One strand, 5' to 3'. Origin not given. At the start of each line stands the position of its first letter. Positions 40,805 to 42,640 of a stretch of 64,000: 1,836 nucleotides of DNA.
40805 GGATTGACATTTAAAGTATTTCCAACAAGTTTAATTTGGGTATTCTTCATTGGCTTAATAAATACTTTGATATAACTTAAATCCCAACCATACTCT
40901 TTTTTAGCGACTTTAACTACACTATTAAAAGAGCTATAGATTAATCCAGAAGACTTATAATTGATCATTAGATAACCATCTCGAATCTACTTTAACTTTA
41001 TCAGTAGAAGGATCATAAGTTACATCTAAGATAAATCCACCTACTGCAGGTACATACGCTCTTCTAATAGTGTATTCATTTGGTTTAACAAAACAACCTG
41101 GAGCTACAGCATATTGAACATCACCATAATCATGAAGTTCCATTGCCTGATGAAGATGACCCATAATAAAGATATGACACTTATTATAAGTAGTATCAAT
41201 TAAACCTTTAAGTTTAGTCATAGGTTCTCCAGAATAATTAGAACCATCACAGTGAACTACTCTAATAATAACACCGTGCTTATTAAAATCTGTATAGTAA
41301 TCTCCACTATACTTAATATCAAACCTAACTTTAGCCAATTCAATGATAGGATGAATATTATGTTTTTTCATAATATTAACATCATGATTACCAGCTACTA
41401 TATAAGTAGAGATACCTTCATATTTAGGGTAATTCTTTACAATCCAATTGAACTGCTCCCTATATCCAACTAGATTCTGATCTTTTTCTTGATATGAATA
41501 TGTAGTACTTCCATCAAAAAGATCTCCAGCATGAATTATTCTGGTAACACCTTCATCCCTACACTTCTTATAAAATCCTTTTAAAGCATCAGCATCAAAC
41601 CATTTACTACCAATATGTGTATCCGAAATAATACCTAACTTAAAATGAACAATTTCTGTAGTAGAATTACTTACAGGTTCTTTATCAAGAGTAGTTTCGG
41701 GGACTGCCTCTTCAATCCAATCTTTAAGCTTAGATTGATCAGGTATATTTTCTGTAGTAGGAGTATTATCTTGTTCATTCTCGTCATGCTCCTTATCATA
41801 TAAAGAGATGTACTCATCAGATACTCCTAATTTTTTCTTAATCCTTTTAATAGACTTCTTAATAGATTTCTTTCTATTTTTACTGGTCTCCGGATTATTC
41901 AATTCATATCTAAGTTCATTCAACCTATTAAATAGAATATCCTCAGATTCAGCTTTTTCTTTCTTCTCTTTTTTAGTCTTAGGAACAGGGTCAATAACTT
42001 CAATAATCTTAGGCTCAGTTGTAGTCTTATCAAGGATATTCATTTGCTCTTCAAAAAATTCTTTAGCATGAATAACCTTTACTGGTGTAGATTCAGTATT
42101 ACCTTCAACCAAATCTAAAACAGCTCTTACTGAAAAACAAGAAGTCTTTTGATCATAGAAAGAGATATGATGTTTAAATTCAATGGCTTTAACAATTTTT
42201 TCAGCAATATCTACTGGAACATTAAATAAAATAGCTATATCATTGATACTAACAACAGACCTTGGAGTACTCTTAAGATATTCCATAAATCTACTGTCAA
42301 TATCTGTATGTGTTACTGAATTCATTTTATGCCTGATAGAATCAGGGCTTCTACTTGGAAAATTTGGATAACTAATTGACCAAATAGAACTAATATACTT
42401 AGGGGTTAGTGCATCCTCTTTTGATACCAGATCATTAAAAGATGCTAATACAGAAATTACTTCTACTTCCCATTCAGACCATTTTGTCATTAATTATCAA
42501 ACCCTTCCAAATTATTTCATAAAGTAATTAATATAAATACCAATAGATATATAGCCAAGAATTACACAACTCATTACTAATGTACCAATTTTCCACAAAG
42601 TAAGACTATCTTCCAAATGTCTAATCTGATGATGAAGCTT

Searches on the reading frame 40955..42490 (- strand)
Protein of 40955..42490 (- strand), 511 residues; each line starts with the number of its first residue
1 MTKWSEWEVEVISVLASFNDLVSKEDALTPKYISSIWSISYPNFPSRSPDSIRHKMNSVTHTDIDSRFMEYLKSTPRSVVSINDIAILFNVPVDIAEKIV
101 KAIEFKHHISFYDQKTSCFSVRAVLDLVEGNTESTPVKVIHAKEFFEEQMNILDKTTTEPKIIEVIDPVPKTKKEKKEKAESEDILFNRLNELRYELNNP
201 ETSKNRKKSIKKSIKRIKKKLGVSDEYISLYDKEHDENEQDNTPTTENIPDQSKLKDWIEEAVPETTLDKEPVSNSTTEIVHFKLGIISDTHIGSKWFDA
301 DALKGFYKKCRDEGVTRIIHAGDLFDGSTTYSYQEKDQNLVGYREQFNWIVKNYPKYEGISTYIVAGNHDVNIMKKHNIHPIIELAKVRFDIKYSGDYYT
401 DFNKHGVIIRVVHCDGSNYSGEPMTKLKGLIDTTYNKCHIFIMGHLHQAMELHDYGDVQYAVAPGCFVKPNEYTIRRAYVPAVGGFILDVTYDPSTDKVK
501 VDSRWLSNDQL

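Call 106: search_protein_families(library=pfam, proteins=[window:40955-42490:-], max_evalue=0.00001)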
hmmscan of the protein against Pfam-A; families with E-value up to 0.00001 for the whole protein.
window:40955-42490:- (511 aa): 2 families
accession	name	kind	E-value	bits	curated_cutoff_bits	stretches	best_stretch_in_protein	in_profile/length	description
PF12850.12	Metallophos_2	-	1.4e-09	38.6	27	1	284-470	2-138/154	Calcineurin-like phosphoesterase superfamily domain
PF00149.33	Metallophos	-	4.3e-09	37.5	21.5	1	284-447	2-189/191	Calcineurin-like phosphoesterase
